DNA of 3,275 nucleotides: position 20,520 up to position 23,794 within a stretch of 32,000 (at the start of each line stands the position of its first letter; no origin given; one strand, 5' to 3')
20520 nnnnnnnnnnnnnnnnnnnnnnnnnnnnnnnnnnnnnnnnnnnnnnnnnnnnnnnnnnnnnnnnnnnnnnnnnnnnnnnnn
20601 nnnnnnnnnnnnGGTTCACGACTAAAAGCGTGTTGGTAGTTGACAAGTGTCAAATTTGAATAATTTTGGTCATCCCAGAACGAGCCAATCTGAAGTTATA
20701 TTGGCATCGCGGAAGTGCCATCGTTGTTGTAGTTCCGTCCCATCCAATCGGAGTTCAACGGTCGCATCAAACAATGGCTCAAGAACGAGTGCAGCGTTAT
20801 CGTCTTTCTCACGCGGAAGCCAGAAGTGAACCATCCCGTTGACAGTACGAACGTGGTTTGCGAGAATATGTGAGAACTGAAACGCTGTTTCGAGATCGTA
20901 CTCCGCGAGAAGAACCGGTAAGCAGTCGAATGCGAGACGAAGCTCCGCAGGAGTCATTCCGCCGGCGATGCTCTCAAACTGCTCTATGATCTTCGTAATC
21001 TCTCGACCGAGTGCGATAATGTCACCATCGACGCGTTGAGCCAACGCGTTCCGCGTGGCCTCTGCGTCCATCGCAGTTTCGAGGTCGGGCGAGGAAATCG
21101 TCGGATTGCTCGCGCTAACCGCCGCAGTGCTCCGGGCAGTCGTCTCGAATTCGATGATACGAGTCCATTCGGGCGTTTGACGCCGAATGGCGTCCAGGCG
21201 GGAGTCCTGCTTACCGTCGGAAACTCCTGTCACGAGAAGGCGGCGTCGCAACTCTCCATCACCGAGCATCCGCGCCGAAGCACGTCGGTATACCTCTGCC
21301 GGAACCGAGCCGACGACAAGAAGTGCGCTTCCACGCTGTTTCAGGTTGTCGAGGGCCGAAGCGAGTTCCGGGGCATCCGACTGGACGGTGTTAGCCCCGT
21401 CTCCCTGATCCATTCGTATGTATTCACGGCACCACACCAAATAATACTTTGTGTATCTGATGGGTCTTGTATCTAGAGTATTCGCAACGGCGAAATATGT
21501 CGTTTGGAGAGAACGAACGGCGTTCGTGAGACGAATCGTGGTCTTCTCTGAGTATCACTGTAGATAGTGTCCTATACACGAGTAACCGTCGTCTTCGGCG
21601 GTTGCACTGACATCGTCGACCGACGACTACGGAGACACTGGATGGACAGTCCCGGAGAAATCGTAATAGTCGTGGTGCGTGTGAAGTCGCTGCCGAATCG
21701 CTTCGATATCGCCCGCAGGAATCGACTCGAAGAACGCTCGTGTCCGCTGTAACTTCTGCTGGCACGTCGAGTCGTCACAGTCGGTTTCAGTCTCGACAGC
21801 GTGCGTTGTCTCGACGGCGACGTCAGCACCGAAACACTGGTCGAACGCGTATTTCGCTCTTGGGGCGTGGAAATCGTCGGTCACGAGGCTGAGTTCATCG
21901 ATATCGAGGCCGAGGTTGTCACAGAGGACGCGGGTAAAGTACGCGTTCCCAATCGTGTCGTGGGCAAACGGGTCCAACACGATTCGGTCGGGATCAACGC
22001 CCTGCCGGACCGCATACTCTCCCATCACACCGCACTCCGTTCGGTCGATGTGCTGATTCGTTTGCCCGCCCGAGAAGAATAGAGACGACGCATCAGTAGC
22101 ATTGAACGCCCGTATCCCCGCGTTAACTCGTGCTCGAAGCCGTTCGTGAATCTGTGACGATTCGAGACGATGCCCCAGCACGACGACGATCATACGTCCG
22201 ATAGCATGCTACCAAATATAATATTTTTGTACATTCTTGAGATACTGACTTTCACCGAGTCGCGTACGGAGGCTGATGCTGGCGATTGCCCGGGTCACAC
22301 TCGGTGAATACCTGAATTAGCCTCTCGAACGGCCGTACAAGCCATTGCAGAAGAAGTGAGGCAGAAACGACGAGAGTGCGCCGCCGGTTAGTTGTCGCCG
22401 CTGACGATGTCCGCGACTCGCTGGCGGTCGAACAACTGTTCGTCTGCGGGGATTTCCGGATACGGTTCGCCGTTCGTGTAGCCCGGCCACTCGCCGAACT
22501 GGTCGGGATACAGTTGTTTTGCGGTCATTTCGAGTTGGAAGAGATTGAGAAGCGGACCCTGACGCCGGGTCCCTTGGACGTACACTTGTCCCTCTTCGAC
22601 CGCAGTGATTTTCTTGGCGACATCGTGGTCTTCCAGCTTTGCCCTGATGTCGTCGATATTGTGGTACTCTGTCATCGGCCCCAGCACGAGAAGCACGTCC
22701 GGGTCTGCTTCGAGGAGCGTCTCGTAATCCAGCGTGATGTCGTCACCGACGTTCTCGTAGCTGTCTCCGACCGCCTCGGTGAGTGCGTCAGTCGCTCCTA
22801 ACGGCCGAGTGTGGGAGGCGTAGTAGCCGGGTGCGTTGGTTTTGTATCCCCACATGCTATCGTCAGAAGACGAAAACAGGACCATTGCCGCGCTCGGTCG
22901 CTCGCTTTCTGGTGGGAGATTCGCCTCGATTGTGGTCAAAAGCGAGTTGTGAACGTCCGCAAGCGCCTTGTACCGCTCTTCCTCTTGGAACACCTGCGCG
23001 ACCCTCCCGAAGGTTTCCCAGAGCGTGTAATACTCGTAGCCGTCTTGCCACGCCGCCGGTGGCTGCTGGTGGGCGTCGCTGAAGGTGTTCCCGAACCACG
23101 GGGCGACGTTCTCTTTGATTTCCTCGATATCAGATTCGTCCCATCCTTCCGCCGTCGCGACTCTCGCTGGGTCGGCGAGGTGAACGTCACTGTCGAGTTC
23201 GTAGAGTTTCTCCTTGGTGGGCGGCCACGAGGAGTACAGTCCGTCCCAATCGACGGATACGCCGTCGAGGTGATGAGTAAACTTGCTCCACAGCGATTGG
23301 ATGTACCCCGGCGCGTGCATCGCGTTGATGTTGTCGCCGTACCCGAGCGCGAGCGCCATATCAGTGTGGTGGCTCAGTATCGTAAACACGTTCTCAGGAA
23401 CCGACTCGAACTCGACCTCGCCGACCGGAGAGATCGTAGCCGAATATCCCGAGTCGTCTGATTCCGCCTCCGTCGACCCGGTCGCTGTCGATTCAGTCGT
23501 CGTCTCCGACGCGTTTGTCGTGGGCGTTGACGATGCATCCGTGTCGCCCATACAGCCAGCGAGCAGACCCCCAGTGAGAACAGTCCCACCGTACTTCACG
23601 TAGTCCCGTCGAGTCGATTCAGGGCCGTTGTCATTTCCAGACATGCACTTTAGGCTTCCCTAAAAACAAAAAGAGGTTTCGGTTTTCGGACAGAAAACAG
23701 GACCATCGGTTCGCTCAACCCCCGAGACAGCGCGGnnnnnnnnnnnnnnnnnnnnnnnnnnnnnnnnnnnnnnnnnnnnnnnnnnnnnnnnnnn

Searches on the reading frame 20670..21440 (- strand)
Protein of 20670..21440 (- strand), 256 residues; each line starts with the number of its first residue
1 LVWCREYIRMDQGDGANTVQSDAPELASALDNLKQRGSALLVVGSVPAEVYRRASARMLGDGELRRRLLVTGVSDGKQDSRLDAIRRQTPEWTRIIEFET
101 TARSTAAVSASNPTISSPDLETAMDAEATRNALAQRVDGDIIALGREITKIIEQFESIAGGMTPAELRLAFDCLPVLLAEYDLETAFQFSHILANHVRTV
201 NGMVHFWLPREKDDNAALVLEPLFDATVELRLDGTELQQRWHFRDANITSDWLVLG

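Call 89: search_protein_families(library=pfam, proteins=[window:20670-21440:-], max_evalue=0.00001)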
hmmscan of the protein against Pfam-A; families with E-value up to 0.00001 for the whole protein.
window:20670-21440:- (256 aa): 1 family
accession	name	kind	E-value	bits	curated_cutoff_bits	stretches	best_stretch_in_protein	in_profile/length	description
PF24336.1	DUF7504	-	4.7e-54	184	27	1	37-230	1-179/179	Family of unknown function (DUF7504)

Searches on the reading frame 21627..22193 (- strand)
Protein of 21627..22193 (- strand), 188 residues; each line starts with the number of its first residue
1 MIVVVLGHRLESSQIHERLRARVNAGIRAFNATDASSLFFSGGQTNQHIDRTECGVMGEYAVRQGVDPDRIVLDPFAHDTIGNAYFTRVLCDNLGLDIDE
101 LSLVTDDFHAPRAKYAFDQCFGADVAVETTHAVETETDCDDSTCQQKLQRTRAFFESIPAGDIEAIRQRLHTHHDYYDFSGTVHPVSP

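Call 89: search_protein_families(library=pfam, proteins=[window:21627-22193:-], max_evalue=0.00001)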
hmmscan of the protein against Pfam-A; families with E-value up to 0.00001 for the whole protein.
window:21627-22193:- (188 aa): 1 family
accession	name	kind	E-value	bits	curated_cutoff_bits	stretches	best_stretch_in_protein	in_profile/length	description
PF02698.23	DUF218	-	1.1e-21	77.6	27.6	1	2-136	2-110/133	DUF218 domain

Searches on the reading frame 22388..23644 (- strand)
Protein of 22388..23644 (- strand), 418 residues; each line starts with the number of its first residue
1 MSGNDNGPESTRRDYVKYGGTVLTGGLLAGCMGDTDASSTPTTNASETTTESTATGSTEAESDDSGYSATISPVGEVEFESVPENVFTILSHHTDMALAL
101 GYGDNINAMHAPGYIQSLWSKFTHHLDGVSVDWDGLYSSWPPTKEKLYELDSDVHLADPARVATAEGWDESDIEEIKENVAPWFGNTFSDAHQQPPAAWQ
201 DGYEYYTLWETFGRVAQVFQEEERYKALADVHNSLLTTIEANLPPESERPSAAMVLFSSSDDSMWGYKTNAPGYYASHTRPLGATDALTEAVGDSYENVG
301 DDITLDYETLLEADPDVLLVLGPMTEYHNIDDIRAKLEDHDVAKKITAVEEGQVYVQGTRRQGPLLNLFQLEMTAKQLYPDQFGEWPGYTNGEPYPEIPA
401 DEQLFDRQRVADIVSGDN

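Call 89: search_protein_families(library=pfam, proteins=[window:22388-23644:-], max_evalue=0.00001)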
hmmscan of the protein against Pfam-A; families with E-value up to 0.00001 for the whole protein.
window:22388-23644:- (418 aa): 1 family
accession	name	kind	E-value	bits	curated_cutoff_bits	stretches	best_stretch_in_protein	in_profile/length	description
PF01497.23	Peripla_BP_2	-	2.8e-10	40.4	27.5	1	192-356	92-230/235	Periplasmic binding protein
